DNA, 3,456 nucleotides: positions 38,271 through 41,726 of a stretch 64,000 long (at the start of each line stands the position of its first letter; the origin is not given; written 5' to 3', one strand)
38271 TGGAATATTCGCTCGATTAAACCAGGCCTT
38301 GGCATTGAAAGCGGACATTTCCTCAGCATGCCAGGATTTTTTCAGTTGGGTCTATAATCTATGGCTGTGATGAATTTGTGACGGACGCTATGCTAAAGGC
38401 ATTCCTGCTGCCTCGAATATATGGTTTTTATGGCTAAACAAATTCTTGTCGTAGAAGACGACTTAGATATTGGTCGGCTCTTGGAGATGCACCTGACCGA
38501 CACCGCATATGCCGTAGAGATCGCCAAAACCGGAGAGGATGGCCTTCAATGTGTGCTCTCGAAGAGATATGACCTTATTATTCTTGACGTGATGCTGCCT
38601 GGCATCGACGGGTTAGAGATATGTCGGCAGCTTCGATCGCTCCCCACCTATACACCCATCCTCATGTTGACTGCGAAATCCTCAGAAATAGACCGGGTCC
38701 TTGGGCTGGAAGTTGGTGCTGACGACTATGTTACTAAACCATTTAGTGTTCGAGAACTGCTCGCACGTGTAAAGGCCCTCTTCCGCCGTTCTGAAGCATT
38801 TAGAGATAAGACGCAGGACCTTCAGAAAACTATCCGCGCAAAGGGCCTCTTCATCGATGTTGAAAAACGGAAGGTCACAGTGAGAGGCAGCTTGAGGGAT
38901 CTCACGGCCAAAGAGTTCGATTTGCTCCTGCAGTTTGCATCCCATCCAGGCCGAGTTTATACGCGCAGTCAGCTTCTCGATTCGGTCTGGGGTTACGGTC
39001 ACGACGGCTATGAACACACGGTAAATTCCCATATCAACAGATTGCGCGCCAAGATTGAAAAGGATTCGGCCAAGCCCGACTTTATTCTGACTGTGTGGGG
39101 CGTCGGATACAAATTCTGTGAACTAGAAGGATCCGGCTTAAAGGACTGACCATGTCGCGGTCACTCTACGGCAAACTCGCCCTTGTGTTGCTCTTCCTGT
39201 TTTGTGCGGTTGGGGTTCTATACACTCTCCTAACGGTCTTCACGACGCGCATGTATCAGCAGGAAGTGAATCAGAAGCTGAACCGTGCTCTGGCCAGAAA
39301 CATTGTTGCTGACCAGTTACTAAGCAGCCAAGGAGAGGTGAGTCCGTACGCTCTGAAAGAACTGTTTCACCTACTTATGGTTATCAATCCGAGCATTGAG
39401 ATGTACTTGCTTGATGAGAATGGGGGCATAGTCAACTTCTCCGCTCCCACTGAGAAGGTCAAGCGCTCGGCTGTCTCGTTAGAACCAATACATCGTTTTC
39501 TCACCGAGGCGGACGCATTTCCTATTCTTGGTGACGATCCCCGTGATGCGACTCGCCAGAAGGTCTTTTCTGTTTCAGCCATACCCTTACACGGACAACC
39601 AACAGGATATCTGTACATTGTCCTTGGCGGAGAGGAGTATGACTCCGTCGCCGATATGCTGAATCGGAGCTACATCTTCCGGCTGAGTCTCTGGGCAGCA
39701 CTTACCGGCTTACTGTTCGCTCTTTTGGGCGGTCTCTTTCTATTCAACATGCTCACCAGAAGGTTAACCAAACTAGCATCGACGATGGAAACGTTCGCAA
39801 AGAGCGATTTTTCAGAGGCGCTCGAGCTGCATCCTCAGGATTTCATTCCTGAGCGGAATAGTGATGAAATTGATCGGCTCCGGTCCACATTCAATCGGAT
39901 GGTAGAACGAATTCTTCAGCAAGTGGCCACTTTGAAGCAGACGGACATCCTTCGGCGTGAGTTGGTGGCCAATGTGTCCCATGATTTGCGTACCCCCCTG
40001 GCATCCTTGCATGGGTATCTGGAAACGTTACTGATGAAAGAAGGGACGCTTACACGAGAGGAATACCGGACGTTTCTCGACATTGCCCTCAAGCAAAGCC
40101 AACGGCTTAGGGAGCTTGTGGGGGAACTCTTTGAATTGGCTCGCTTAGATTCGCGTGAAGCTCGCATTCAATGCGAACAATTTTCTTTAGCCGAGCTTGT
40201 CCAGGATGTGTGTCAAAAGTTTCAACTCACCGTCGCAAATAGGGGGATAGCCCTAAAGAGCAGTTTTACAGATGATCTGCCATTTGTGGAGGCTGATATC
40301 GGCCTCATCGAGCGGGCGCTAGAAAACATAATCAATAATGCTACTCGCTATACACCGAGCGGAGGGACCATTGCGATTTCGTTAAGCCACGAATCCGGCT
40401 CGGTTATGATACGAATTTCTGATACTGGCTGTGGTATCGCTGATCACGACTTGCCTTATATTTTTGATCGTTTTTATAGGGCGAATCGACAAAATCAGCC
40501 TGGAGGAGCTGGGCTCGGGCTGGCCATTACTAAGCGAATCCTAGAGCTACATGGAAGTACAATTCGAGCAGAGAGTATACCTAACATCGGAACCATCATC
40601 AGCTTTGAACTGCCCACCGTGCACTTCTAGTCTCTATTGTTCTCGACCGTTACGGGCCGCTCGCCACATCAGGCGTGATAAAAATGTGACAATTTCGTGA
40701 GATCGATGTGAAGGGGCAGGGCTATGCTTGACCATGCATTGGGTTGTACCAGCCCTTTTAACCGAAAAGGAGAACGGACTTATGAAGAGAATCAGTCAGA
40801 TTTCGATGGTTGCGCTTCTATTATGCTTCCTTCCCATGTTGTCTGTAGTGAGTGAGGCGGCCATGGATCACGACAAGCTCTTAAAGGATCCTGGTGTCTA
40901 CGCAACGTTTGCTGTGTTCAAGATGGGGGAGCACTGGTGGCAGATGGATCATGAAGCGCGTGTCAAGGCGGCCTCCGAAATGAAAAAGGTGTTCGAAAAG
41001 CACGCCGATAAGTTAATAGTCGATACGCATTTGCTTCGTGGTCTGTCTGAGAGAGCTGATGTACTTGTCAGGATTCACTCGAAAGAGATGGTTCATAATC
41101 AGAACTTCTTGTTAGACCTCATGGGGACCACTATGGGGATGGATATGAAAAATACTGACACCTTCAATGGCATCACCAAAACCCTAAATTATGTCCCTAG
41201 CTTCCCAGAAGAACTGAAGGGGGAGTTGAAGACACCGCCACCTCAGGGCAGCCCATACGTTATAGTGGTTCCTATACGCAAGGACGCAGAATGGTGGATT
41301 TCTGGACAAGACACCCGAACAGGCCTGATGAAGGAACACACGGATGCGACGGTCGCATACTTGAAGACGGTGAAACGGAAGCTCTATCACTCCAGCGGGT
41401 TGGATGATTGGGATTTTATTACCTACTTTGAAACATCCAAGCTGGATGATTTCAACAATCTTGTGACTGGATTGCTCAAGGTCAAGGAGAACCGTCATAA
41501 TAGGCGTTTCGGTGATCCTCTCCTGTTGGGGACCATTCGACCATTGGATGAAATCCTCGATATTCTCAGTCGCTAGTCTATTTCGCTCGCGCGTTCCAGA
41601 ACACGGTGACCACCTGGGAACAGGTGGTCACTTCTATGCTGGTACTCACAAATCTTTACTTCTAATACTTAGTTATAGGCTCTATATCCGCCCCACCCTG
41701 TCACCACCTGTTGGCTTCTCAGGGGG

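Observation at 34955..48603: Tandem array of mini integrative elements at tRNA-Cys: one autonomous helper plus int-less derivatives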

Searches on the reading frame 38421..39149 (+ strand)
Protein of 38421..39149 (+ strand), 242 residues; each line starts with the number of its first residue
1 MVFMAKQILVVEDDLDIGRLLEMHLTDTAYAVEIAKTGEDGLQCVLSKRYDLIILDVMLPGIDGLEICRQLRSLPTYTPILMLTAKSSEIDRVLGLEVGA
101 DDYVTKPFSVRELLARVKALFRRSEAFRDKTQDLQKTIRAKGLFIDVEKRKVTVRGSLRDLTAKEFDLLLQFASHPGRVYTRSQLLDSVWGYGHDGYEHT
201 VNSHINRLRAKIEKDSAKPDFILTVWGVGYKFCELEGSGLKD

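Call 7: search_protein_families(library=pfam, proteins=[window:38421-39149:+], max_evalue=0.01)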
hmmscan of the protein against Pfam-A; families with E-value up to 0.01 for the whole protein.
window:38421-39149:+ (242 aa): 3 families
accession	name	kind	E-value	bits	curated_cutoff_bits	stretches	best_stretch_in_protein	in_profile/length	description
PF00072.30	Response_reg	-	5.4e-29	101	30.2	1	8-118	1-111/111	Response regulator receiver domain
PF00486.34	Trans_reg_C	-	6.1e-27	93.9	26.2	1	160-232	5-77/77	Transcriptional regulatory protein, C terminal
PF23198.2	PDE8A_N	-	1.8e-05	25.2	29.6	1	29-87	34-95/147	PDE8A-like, N-terminal domain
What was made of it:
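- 38421..39149 (+): Cargo: OmpR-type response regulator. call 7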

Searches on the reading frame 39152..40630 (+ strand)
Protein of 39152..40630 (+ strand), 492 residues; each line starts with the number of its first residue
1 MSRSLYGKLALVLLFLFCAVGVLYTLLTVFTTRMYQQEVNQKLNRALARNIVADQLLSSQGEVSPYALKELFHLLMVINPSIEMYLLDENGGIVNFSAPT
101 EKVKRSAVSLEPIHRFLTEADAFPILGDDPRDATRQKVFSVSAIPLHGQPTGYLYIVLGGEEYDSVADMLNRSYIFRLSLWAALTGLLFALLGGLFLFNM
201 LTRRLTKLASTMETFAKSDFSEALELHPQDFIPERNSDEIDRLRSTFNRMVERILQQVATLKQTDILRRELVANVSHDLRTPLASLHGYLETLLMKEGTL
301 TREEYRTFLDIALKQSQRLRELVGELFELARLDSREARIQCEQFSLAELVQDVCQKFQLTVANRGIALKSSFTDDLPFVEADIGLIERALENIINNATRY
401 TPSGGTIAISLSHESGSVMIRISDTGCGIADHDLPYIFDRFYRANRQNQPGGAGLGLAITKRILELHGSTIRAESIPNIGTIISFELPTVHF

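Call 7: search_protein_families(library=pfam, proteins=[window:39152-40630:+], max_evalue=0.01)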
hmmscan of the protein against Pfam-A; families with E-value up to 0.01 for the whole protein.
window:39152-40630:+ (492 aa): 4 families
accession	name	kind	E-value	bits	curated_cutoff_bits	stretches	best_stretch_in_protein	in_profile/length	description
PF02518.31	HATPase_c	-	5.7e-27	94.8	26.4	1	383-489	3-109/111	Histidine kinase-, DNA gyrase B-, and HSP90-like ATPase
PF00512.31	HisKA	-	8.9e-18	64.6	26.9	1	268-334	2-65/66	His Kinase A (phospho-acceptor) domain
PF00672.30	HAMP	-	5.9e-08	33.4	25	1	198-255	3-52/53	HAMP domain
PF13581.12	HATPase_c_2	-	0.0008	19.9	27.4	1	389-463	39-108/127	Histidine kinase-like ATPase domain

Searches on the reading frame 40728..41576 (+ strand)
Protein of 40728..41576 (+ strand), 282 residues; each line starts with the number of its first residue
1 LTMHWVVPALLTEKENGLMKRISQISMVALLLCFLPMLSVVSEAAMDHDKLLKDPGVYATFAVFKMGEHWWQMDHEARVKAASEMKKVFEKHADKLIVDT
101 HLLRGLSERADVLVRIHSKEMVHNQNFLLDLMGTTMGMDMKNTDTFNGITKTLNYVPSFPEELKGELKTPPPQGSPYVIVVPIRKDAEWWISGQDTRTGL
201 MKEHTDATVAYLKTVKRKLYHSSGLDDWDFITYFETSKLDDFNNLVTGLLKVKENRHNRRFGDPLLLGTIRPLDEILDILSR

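Call 7: search_protein_families(library=pfam, proteins=[window:40728-41576:+], max_evalue=0.01)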
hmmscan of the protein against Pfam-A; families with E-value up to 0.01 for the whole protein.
window:40728-41576:+ (282 aa): 1 family
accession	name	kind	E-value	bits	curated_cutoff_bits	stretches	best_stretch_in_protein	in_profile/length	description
PF06778.18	Chlor_dismutase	-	1.5e-31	110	25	1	78-269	1-187/189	Chlorite dismutase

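Call 37: search_solved_structures(query=window:40728-41576:+, max_evalue=0.00001, show_alignments=1)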
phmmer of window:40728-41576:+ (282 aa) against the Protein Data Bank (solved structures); distinct sequences matched with E-value up to 0.00001: 18.
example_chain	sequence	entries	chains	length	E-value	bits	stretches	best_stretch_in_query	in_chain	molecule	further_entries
3nn1_A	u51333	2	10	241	6.1e-81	274.8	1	45-279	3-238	Chlorite dismutase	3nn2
3nn4_A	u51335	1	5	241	1.6e-80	273.4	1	45-279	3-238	Chlorite dismutase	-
4m05_A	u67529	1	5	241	3.1e-80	272.4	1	45-279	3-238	Chlorite dismutase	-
3nn3_A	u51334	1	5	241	4.2e-80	272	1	45-279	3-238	Chlorite dismutase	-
4m06_A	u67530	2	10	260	1.1e-79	270.6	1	44-279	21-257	Chlorite dismutase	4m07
4m09_A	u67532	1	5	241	3.9e-79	268.8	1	45-279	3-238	Chlorite dismutase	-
4m08_A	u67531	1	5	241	5.4e-79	268.4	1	45-279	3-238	Chlorite dismutase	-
5a13_A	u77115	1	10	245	5.2e-59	202.8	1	46-281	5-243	CHLORITE DISMUTASE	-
5a12_A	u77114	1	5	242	7.1e-59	202.4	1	47-281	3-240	CHLORITE DISMUTASE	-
3q08_A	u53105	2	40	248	4.2e-56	193.3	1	46-280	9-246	Chlorite dismutase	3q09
2vxh_A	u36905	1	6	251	4.4e-56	193.2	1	46-280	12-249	CHLORITE DISMUTASE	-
7ati_A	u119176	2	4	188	3.8e-08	36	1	177-253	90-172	Chlorite dismutase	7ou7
5k8z_A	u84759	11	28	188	3.9e-08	35.9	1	178-253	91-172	Chlorite dismutase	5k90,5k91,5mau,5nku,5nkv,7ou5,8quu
7asb_A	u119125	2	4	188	4e-08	35.9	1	178-253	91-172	Chlorite dismutase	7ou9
3qpi_A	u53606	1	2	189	4.5e-08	35.7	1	179-251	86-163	Chlorite Dismutase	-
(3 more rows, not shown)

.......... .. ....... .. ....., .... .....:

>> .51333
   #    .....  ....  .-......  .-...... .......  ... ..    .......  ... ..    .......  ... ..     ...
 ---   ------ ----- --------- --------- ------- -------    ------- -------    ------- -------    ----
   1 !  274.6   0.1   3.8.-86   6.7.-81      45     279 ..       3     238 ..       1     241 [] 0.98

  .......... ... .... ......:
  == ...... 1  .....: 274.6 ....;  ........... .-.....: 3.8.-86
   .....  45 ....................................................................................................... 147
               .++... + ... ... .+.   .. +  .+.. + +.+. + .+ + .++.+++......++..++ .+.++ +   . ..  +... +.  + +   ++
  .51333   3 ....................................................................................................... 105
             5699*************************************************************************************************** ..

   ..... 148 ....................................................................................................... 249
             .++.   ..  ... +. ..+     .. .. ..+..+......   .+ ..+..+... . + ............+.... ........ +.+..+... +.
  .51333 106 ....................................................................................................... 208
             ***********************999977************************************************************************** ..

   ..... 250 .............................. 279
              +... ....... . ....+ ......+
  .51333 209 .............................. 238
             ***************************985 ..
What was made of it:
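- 40782..41576 (+): Cargo: chlorite-dismutase family protein with a hydrophobic, signal-peptide-like N-terminus (read by eye). Paralogue of the crystallised chlorite dismutase 3NN1. PF06778 E 1.5e-31; 3nn1 E 6e-81 (calls 7, 37)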

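Call 63: search_protein_families(library=ncbifam, proteins=[window:40728-41576:+], max_evalue=0.01)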
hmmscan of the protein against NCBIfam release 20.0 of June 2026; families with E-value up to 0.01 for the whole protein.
window:40728-41576:+ (282 aa): 2 families
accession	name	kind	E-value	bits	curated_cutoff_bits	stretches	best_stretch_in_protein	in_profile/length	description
NF042928.1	HemQ_actino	equivalog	6.5e-16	58.3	235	1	57-279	4-218/220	hydrogen peroxide-dependent heme synthase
NF008913.0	PRK12276.1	equivalog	1.6e-08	34.6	253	1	56-247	10-214/248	hydrogen peroxide-dependent heme synthase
